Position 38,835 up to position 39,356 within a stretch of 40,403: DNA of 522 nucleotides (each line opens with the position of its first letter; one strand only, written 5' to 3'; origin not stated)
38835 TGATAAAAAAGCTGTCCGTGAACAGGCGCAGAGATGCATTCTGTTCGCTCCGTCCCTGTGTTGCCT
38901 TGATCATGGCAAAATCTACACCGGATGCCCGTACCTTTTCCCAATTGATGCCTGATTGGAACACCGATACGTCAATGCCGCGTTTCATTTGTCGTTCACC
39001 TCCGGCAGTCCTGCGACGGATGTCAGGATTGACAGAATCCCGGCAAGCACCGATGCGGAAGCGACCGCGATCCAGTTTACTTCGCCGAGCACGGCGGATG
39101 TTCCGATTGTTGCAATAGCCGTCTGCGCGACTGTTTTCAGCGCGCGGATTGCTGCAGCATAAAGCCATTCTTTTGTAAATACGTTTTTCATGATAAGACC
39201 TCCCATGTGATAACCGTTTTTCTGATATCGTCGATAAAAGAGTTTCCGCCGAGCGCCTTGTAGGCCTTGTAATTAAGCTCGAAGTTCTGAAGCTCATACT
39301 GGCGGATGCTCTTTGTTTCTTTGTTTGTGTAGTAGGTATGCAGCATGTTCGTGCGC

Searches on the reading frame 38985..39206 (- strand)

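Call 59: search_protein_families(library=pfam, proteins=[window:38985-39206:-], max_evalue=0.01)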
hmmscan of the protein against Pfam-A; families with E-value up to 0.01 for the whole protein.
window:38985-39206:- (73 aa): 1 family
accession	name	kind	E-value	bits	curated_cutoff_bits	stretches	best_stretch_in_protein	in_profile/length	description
PF16945.10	Phage_r1t_holin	-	1.4e-14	54.3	26.9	1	11-67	1-58/72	Putative lactococcus lactis phage r1t holin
